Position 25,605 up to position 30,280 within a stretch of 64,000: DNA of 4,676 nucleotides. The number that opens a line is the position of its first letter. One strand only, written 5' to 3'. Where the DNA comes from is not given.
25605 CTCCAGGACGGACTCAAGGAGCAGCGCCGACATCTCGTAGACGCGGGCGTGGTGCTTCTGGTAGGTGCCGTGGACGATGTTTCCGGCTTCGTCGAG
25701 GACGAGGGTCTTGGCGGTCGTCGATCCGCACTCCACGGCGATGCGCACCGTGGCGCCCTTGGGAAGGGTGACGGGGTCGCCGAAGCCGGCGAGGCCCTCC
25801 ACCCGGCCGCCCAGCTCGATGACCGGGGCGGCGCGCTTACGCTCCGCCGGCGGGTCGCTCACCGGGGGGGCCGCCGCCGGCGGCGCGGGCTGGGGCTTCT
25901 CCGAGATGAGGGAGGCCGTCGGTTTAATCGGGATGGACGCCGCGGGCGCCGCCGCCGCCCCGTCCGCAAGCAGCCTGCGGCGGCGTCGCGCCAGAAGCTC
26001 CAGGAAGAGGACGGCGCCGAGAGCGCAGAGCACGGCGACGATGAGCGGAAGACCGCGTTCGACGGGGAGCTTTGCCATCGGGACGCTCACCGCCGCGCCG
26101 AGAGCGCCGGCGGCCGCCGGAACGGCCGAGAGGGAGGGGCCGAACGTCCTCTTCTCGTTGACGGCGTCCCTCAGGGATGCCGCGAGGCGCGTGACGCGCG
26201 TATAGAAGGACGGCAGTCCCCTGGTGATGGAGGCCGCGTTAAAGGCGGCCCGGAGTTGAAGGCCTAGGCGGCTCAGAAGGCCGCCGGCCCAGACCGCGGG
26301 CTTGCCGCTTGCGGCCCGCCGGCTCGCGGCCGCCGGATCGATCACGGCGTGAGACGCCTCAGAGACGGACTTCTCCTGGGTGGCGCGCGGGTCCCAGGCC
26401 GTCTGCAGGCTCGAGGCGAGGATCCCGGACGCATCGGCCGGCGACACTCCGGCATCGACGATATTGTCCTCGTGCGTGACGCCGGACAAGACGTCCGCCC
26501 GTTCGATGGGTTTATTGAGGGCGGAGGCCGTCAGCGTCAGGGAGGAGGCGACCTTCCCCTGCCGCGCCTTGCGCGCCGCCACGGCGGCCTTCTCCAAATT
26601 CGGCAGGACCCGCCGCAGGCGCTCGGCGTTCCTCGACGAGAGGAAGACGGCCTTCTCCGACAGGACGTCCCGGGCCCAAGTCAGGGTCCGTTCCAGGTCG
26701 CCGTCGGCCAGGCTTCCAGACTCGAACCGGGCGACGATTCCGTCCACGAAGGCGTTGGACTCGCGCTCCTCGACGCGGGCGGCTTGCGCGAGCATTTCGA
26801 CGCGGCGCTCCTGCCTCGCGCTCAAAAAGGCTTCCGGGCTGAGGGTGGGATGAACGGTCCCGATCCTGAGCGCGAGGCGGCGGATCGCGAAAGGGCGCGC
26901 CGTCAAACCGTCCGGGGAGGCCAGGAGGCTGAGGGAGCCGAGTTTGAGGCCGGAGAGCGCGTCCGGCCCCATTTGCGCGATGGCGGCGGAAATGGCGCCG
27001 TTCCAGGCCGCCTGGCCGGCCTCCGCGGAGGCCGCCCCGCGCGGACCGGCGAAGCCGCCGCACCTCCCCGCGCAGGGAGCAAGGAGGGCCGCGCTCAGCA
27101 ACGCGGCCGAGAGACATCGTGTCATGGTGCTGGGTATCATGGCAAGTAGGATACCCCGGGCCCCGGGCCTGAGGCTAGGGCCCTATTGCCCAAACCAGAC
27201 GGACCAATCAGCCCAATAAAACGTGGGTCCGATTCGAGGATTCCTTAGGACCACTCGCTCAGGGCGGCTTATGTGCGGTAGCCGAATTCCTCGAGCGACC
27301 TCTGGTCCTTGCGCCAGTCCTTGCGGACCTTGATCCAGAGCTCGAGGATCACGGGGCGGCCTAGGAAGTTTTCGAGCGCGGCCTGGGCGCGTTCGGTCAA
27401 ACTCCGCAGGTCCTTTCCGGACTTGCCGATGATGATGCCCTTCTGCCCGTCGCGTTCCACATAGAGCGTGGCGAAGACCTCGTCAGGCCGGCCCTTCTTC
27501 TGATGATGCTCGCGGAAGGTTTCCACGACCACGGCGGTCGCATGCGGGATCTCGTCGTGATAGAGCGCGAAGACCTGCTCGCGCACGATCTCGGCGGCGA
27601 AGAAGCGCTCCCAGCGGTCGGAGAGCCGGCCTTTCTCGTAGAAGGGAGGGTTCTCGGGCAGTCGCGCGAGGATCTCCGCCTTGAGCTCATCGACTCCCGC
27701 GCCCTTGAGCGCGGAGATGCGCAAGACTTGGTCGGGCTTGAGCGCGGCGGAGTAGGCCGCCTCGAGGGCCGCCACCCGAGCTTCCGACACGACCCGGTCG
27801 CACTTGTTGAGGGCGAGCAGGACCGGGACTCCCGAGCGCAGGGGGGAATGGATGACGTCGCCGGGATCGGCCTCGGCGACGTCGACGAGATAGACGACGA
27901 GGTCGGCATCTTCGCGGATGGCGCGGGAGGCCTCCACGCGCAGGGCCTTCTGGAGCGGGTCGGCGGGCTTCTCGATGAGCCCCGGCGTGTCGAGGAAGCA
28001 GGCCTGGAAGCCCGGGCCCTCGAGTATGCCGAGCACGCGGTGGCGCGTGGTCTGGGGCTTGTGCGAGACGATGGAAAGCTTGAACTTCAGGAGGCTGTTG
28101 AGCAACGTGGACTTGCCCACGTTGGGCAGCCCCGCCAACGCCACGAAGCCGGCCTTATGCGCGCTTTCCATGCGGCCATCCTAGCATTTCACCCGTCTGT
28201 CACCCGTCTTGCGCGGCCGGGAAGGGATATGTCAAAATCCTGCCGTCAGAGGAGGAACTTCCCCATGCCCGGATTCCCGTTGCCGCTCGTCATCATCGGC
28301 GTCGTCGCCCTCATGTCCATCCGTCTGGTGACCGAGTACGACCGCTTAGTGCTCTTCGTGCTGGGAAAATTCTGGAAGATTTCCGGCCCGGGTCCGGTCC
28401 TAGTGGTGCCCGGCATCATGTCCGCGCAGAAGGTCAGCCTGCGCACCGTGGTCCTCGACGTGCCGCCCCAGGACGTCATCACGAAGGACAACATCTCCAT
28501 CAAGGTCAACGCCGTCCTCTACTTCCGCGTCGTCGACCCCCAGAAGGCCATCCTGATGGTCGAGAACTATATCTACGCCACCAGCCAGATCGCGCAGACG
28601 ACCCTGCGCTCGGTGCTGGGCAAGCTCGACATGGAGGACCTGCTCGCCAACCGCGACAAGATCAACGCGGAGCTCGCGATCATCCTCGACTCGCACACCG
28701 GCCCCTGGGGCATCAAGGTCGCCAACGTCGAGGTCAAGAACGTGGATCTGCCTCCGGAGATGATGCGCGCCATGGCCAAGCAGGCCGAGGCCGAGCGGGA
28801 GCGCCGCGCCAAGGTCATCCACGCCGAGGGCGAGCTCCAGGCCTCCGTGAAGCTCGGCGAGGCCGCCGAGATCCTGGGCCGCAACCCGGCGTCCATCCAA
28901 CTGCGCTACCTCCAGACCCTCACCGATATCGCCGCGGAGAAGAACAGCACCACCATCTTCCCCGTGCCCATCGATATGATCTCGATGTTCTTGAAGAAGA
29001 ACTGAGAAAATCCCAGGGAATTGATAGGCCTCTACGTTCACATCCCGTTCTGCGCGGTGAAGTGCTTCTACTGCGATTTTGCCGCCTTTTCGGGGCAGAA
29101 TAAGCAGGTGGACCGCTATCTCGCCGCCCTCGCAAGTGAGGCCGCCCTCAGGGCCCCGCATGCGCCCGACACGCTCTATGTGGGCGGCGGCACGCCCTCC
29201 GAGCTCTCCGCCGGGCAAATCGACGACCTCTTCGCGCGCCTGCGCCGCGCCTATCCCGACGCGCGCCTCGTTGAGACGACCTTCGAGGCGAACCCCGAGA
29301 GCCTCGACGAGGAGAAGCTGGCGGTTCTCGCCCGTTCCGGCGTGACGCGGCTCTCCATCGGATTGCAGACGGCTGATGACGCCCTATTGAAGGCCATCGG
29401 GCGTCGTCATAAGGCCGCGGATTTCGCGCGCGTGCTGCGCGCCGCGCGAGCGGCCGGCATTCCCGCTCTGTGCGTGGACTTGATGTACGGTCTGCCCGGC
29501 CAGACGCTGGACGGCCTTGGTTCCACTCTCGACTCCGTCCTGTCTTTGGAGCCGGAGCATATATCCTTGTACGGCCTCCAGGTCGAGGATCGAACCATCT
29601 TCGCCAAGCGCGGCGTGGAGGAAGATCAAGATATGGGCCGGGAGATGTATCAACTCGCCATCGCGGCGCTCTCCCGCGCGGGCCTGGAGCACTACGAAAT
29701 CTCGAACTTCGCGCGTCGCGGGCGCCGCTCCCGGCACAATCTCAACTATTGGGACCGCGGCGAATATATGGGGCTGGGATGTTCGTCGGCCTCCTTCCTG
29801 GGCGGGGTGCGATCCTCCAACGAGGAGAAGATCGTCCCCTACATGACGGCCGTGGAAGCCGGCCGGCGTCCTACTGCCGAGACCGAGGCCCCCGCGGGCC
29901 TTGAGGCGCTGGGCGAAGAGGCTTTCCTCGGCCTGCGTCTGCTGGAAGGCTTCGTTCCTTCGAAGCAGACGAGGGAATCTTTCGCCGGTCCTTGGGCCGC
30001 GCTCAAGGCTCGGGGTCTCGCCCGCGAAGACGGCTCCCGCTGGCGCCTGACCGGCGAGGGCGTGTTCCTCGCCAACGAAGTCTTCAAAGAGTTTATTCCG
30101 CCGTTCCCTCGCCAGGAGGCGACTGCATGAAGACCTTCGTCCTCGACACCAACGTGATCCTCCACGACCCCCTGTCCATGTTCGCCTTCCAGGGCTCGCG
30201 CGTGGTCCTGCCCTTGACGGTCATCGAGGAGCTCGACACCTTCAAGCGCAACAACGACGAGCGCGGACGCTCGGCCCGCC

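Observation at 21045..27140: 2031-aa membrane-anchored double activase-ATPase / DUF2229 giant protein with a novel exported N-terminal extension, coupled to a TPR protein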

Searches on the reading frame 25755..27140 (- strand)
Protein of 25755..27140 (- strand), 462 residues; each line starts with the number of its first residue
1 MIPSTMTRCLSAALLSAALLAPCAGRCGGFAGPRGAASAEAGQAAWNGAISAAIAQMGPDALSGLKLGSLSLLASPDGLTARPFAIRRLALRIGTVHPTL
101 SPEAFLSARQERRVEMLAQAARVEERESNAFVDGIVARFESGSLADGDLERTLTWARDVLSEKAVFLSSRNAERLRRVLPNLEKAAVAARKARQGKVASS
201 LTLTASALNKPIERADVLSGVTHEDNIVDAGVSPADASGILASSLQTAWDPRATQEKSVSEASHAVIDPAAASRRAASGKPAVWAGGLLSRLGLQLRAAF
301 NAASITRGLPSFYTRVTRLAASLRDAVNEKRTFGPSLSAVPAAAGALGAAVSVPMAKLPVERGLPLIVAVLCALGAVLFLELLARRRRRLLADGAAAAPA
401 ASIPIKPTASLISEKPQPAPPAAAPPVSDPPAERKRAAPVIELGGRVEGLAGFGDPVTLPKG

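Call 13: find_homologous_proteins(query=window:25755-27140:-, max_evalue=0.01)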
Query seq(462 aa): 8000 candidates shared short words with the query, none scored E <= 0.01.

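Call 23: search_protein_representatives(protein=window:25761-27140:-)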
Query: 460 residues. Proteins with E-value up to 0.001 (for the whole library): 3; up to 1e-10: 1; up to 1e-30: 1. The best 3 are listed.
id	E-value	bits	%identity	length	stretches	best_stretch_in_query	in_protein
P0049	5.3e-31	124.7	75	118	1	355-460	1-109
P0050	3.6e-05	39.6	48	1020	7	376-405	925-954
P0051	7.3e-04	35.3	34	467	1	36-182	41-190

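Call 25: find_encoding_contigs(protein=P0051, flank=10000, max_places=6)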
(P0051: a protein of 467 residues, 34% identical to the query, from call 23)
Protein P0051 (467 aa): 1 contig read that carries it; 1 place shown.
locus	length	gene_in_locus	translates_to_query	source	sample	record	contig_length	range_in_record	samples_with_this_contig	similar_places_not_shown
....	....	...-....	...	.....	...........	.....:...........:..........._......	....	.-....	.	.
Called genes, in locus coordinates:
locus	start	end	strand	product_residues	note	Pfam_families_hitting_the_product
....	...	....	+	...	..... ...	-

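Call 26: find_encoding_contigs(protein=P0049, flank=10000, max_places=6)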
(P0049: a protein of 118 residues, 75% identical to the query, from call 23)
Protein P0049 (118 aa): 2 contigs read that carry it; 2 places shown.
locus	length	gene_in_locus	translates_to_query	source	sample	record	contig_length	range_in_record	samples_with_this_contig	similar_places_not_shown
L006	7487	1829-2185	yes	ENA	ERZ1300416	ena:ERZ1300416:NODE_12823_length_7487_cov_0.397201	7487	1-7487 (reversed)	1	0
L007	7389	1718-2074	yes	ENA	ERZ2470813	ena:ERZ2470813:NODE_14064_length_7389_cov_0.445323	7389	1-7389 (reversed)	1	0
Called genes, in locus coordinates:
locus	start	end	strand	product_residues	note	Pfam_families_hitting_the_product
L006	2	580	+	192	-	?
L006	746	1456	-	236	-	-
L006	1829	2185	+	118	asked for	-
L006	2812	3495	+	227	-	PF01869:BcrAD_BadFG (faint)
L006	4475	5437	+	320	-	PF09989:DUF2229 (weak)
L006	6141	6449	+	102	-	-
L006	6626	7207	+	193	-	-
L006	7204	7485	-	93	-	?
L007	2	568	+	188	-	?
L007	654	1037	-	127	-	-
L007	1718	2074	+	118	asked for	-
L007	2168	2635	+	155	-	-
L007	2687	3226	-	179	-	-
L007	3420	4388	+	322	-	-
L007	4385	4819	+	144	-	PF09989:DUF2229 (weak)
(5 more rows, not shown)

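Call 54: predict_structure(alignment_id=A2)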
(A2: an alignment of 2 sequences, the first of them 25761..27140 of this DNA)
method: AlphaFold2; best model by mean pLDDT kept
length: 460 residues; sequences in the alignment: 2
mean_pLDDT: 50.6   pTM: 0.38
mean pLDDT of the five models: 50.6, 49.5, 49.3, 46.4, 41.7
residues with pLDDT >= 90: 5; 70-90: 129; 50-70: 29; < 50: 297
segments of 3 or more residues with pLDDT < 50: 1-39, 197-317, 322-324, 326-419, 421-425, 427-429, 431-460
pLDDT, mean of each block of 10 residues (from residue 1): 32 36 34 38 76 80 67 68 76 80 87 88 87 86 77 78 77 88 83 54 32 29 28 29 31 30 31 34 39 43 40 47 47 39 45 40 43 45 42 32 30 32 38 32 27 26
secondary structure, 60 per line:
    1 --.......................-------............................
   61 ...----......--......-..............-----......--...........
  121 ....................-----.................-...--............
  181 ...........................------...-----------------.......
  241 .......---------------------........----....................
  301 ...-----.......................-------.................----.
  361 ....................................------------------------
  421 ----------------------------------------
elements in order: H3-25 H33-63 H68-73 H76-81 H83-96 H102-107 H110-140 H146-162 H169-207 H234-247 H269-276 H281-303 H309-331 H339-355 H360-396

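Call 67: search_protein_families(library=pfam, proteins=[window:25761-27140:-], max_evalue=1)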
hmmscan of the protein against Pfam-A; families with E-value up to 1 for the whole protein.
window:25761-27140:- (460 aa): 0 families

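Call 69: find_related_loci(query=A2, collection=metagenome_contigs, flank=8000)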
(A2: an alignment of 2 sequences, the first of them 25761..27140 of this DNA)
Query A2 (460 aa) in metagenome_contigs; peptide patterns used: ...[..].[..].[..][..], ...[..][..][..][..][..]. (x = any residue, [..] = any of these).
600 stretches matched a pattern, but none encodes a relative of the query by tblastn (E <= 1e-3).

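Call 70: find_related_loci(query=window:25761-27140:-, collection=metagenome_contigs, flank=8000)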
Query window:25761-27140:- (460 aa) in metagenome_contigs; peptide patterns used: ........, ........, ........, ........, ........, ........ (x = any residue, [..] = any of these).
405 stretches matched a pattern, but none encodes a relative of the query by tblastn (E <= 1e-3).

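Call 77: fold_search(model_id=the predicted structure, library=pdb)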
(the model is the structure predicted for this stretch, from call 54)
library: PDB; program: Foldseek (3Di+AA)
matches with E <= 10: 72; with E <= 0.001: 0
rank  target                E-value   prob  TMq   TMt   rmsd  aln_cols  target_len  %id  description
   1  6ei0_G                9.7e-01  0.91  0.17  0.52   4.5       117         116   16  Cytosolic copper storage protein Csp from Streptomyces lividans: apo form (released 2018-10-10)
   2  7ryz_A                1.3e+00  0.15  0.16  0.13  29.8       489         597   10  Structure of the complex of LBD-TMD part of AMPA receptor GluA2 with auxiliary subunit GSG1L bound to agonist quisqual (released 2021-10-27)
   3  7tnp_B                2.3e+00  0.33  0.19  0.15  25.1       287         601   10  Complex GGGG of AMPA-subtype iGluR GluA2 in complex with auxiliary subunit gamma2 (Stargazin) at low glutamate concent (released 2022-04-20)
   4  7z37_DP1              2.3e+00  0.10  0.11  0.19  32.2       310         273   12  Structure of the RAF1-HSP90-CDC37 complex (RHC-II) (released 2022-09-14)
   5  9e0h_A                2.5e+00  0.57  0.18  0.41   6.0       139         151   19  De novo calcium channel heptamer, CalC6_3 with DHR extensions. Off target multimerization state (released 2025-10-01)
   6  3i9y                  3.3e+00  0.18  0.17  0.29  25.7       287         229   11  Crystal structure of the V. parahaemolyticus histidine kinase sensor TorS sensor domain (released 2009-10-06)
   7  7ank_A                3.8e+00  0.06  0.13  0.12  42.3       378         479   12  Crystal structure of sarcomeric protein FATZ-1 (d91-FATZ-1 construct) in complex with half dimer of alpha-actinin-2 (released 2021-06-30)
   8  2rld_B                4.2e+00  0.75  0.19  0.65   3.1       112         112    6  CRYSTAL STRUCTURE OF A PROTEIN WITH UNKNOWN FUNCTION FROM S23 RIBOSOMAL PROTEIN FAMILY (BT_0352) FROM BACTEROIDES THET (released 2007-10-30)
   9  6wkt_A                4.2e+00  0.44  0.16  0.51   4.5       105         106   11  Cu(I)-bound Copper Storage Protein BsCsp3 (released 2021-04-21)
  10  2rld_D                4.8e+00  0.66  0.18  0.64   3.4       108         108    7  CRYSTAL STRUCTURE OF A PROTEIN WITH UNKNOWN FUNCTION FROM S23 RIBOSOMAL PROTEIN FAMILY (BT_0352) FROM BACTEROIDES THET (released 2007-10-30)
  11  2rld_C                5.0e+00  0.60  0.18  0.60   3.5       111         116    6  CRYSTAL STRUCTURE OF A PROTEIN WITH UNKNOWN FUNCTION FROM S23 RIBOSOMAL PROTEIN FAMILY (BT_0352) FROM BACTEROIDES THET (released 2007-10-30)
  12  5nqn                  5.0e+00  0.60  0.18  0.53   4.0       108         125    6  CU(I)-CSP3 (COPPER STORAGE PROTEIN 3) FROM METHYLOSINUS (released 2017-05-31)
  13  4o93_D                5.0e+00  0.08  0.12  0.17  15.5       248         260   10  Crystal structure of Thermus thermophilis transhydrogeanse domain II dimer (released 2014-12-31)
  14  4etr_B                5.2e+00  0.13  0.10  0.32  16.7       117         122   18  X-ray structure of PA2169 from Pseudomonas aeruginosa (released 2013-01-09)
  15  3nvo_A                5.2e+00  0.12  0.10  0.17  11.3       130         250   13  The Soluble Domain Structure of the ZntB Zn2+ Efflux System (released 2011-03-23)
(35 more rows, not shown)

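Call 87: find_encoding_contigs(protein=P0173, flank=6000, max_places=2)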
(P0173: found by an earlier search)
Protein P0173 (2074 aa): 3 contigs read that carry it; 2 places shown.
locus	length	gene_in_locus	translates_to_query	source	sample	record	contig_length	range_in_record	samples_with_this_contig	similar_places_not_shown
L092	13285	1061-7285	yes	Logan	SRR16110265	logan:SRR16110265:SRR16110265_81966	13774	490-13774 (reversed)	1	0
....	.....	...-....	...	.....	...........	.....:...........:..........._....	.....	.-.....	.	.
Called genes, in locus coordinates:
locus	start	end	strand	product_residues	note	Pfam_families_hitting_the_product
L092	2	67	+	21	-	?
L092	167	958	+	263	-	-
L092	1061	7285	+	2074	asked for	PF01869:BcrAD_BadFG, PF06050:HGD-D (faint), PF09989:DUF2229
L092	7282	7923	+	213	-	PF07719:TPR_2 (faint)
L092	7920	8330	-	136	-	-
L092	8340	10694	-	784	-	PF01645:Glu_synthase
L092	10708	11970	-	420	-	-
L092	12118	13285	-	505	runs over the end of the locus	-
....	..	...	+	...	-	-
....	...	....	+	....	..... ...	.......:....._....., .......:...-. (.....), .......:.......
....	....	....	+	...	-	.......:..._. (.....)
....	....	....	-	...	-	-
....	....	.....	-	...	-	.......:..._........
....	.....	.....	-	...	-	-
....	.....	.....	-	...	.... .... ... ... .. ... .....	-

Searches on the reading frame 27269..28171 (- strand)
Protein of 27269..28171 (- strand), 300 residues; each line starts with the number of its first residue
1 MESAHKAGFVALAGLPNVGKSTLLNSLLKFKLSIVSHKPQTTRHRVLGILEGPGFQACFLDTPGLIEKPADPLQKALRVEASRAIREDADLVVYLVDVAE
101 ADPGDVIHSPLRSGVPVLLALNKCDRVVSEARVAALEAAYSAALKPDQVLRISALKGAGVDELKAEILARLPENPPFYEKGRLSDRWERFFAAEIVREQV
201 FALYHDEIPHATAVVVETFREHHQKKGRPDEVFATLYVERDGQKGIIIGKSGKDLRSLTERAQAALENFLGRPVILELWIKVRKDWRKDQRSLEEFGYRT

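Call 6: search_protein_families(library=pfam, proteins=[window:27269-28171:-], max_evalue=0.01)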
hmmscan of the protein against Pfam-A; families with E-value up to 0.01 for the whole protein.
window:27269-28171:- (300 aa): 9 families
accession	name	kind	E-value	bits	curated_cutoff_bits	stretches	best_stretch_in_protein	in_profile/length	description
PF01926.29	MMR_HSR1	-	4.3e-22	78.8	21.9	1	10-123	2-113/113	50S ribosome-binding GTPase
PF07650.23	KH_2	-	4.2e-16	59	22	1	207-287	1-78/78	KH domain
PF02421.24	FeoB_N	-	4.1e-11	43.1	27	1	10-167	3-156/156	Ferrous iron transport protein B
PF03193.22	RsgA_GTPase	-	8.4e-07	29.4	30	1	6-65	105-168/174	RsgA GTPase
PF00009.33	GTP_EFTU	-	1.2e-06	28.7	26.5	1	88-172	92-187/188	Elongation factor Tu GTP binding domain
PF00350.29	Dynamin_N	-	0.00016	22.2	27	0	11-44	2-35/168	Dynamin family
PF03308.22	MeaB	-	0.0016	17.9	23.1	0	2-28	28-54/273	Methylmalonyl Co-A mutase-associated GTPase MeaB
PF16897.10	MMR_HSR1_Xtn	-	0.002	18.5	35.2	1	105-171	47-104/106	C-terminal region of MMR_HSR1 domain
PF13401.12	AAA_22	-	0.0068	17.2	27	0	6-31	4-29/130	AAA domain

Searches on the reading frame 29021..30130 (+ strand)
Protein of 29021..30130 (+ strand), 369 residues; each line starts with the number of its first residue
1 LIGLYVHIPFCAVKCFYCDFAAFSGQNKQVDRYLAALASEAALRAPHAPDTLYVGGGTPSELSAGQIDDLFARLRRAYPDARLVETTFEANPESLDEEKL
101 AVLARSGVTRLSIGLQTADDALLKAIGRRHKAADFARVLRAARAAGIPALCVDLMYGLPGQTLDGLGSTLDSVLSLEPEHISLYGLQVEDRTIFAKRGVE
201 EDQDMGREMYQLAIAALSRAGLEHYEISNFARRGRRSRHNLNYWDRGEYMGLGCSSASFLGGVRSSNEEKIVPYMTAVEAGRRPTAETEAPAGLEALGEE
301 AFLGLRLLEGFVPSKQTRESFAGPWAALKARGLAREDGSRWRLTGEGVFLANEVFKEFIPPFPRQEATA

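Call 34: search_protein_families(library=pfam, proteins=[window:29021-30130:+], max_evalue=0.001)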
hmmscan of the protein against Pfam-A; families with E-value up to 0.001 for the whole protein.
window:29021-30130:+ (369 aa): 2 families
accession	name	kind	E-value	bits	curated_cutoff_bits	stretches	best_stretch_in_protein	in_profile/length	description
PF04055.27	Radical_SAM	-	1.3e-28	100.7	29.5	1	5-171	1-164/166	Radical SAM superfamily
PF06969.22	HemN_C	-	8.6e-05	23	24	1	295-350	5-67/67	HemN C-terminal domain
